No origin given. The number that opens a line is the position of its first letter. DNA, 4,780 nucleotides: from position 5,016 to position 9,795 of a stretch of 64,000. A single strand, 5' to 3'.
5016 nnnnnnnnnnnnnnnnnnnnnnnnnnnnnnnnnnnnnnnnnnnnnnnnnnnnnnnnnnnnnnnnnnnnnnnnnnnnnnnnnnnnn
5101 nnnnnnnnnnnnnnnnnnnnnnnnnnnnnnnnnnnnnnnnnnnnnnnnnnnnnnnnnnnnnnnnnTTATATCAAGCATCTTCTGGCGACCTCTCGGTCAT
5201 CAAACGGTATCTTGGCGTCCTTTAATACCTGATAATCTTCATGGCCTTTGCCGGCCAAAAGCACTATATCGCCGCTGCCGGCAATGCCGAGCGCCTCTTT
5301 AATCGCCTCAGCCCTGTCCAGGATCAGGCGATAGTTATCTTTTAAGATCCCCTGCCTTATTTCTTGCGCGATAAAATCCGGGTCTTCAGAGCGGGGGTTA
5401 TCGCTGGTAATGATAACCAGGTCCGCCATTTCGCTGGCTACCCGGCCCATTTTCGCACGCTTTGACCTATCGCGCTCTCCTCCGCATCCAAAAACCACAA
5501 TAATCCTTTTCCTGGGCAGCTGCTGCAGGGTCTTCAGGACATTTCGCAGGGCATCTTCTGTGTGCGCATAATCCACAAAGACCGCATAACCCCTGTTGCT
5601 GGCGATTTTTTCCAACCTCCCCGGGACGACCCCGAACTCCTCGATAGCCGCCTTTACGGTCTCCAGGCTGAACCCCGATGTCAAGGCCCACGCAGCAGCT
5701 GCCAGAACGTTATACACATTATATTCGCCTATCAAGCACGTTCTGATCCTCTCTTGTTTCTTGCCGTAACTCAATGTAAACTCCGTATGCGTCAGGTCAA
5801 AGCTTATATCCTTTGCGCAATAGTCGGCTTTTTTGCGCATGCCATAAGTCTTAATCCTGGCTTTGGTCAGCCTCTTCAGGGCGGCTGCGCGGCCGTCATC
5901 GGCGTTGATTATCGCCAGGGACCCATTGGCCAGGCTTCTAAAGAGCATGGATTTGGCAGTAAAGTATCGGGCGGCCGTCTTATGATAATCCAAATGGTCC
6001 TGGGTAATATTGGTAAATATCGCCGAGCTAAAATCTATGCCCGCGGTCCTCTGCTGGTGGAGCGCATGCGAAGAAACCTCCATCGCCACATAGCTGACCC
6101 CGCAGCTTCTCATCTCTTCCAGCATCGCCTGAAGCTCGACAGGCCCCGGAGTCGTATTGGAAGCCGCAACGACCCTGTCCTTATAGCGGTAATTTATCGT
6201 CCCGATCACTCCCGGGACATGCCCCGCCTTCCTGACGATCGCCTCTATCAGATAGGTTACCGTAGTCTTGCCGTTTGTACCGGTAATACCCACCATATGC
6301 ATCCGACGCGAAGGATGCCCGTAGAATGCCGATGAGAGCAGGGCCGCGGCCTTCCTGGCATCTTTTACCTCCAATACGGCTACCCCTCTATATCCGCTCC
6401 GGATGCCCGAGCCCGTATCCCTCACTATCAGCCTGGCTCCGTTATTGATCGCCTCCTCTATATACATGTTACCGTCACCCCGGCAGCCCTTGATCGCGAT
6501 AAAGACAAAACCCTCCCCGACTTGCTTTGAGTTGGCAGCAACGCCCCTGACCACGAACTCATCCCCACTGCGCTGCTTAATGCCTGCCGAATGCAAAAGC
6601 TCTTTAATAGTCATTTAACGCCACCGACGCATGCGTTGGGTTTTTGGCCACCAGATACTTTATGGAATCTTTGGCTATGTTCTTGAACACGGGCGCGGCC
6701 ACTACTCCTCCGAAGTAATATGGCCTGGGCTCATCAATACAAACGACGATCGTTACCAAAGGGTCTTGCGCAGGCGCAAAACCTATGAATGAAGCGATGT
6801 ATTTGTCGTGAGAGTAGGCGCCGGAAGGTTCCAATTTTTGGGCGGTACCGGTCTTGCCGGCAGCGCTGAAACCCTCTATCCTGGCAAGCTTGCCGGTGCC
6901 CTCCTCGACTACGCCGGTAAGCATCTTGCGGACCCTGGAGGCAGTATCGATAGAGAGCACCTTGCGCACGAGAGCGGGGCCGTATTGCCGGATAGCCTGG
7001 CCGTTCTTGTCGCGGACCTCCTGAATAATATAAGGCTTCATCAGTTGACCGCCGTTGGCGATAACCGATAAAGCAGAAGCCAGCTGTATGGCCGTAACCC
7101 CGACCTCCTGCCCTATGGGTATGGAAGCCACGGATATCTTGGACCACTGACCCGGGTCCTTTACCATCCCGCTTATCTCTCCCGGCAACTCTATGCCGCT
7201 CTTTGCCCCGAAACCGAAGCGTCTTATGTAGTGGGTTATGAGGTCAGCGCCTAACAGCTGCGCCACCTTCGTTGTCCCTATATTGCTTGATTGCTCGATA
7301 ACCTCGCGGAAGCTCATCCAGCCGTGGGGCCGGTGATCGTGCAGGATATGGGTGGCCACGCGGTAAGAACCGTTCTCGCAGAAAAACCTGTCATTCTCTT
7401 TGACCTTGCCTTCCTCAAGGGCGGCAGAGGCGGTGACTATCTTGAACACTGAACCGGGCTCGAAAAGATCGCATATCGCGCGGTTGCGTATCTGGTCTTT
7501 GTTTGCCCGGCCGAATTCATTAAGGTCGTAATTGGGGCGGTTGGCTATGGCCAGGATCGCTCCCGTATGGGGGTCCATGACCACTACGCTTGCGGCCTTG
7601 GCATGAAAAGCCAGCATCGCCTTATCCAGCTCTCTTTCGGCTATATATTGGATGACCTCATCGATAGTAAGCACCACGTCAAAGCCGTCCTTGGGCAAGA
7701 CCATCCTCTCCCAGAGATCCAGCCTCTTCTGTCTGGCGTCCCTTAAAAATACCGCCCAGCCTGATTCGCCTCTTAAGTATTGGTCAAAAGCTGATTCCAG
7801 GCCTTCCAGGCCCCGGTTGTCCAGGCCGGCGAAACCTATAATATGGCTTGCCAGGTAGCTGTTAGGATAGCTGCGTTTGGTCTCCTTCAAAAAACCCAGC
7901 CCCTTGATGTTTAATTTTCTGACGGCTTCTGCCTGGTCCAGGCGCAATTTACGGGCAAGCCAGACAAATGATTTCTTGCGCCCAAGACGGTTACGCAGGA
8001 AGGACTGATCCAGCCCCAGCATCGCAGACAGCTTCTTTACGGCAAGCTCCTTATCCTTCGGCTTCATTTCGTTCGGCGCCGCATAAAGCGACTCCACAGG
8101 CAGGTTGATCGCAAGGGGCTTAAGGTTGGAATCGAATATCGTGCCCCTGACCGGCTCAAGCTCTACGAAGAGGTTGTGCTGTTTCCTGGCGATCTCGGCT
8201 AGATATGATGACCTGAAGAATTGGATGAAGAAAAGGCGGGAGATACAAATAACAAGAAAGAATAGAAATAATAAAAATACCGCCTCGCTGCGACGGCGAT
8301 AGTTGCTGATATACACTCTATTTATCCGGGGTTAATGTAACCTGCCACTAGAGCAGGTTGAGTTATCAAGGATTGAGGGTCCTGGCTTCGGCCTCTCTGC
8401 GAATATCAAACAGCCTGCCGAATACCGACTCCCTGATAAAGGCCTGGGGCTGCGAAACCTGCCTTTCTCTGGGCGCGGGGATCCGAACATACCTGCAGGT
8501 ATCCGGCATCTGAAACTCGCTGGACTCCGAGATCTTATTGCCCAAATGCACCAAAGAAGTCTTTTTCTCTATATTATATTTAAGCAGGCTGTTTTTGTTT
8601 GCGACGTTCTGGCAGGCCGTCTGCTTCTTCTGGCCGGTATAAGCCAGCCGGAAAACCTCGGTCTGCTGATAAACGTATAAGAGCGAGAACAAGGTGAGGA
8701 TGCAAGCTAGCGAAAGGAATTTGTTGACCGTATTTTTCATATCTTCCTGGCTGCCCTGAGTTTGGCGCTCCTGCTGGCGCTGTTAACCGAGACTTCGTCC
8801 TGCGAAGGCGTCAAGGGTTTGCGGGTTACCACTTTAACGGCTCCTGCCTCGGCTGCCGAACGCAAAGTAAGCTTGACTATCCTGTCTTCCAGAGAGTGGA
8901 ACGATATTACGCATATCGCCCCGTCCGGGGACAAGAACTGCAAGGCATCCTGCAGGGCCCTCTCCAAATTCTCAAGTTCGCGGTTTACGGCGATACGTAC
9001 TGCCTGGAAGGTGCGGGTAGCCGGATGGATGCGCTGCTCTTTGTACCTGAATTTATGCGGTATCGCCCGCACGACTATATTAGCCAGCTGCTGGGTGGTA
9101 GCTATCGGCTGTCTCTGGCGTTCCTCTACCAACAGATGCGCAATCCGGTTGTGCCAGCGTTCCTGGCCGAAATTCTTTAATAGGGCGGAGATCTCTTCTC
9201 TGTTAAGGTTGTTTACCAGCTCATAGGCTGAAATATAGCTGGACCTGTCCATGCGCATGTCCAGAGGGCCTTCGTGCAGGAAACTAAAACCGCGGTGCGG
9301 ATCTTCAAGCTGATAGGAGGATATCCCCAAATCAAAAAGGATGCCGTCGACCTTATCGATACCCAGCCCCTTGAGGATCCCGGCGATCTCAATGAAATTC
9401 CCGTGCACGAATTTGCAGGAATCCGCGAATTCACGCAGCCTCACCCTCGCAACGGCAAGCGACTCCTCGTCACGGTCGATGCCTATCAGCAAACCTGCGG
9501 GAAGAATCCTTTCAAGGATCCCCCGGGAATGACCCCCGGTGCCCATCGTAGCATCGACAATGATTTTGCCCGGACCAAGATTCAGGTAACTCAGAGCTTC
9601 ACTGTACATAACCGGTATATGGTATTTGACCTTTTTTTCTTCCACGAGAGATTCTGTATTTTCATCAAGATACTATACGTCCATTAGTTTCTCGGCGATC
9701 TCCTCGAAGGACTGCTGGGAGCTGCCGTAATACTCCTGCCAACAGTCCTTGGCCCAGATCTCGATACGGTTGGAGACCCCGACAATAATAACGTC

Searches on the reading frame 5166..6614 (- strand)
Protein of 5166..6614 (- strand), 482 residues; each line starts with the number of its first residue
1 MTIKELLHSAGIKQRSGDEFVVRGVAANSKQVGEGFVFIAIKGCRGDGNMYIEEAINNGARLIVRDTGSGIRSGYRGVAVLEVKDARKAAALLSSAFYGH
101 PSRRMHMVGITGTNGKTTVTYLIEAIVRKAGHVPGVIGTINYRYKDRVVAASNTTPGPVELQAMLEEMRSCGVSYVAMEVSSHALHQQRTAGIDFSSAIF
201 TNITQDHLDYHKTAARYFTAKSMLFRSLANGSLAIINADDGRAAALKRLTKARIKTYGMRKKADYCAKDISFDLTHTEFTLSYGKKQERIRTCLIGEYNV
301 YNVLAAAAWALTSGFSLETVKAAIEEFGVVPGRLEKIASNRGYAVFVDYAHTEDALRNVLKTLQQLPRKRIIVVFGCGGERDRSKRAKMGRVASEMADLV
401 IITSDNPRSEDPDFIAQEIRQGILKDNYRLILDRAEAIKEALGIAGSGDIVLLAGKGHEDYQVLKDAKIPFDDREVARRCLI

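Call 72: search_protein_families(library=pfam, proteins=[window:5166-6614:-], max_evalue=0.00001)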
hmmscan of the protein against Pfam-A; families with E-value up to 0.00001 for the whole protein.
window:5166-6614:- (482 aa): 3 families
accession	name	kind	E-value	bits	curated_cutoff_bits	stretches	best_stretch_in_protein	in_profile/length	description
PF08245.18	Mur_ligase_M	-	1.8e-55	188.4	24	1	110-309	1-199/200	Mur ligase middle domain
PF02875.26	Mur_ligase_C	-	4.2e-37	128.2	28.4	1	332-457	1-127/127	Mur ligase, glutamate ligase domain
PF01225.30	Mur_ligase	-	8.2e-07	29.7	21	1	22-98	2-95/95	Mur ligase family, catalytic domain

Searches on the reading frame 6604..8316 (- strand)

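Call 72: search_protein_families(library=pfam, proteins=[window:6604-8316:-], max_evalue=0.00001)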
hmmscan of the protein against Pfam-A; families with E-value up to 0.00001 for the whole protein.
window:6604-8316:- (570 aa): 2 families
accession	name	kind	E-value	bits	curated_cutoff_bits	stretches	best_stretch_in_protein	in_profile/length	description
PF00905.27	Transpeptidase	-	4e-81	272.9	22.1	1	243-548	2-298/299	Penicillin binding protein transpeptidase domain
PF03717.20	PBP_dimer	-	4.2e-18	66.8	24.4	1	54-198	3-175/180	Penicillin-binding Protein dimerisation domain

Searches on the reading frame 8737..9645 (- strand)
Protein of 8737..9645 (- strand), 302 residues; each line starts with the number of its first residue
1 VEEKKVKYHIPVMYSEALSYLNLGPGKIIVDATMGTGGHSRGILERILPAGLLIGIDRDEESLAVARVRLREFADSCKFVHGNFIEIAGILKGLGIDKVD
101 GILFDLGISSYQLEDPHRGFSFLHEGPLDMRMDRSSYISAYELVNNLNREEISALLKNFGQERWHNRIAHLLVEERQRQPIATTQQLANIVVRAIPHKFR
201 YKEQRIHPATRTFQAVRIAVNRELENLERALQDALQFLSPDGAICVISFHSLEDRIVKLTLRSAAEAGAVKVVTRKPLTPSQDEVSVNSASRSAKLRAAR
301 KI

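Call 72: search_protein_families(library=pfam, proteins=[window:8737-9645:-], max_evalue=0.00001)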
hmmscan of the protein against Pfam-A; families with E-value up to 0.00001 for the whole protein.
window:8737-9645:- (302 aa): 2 families
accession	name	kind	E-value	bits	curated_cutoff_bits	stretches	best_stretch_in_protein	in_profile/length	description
PF01795.25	Methyltransf_5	-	4.8e-104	348.6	27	1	8-302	3-309/309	MraW methylase family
PF13847.12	Methyltransf_31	-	2e-06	28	27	0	26-100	4-76/145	Methyltransferase domain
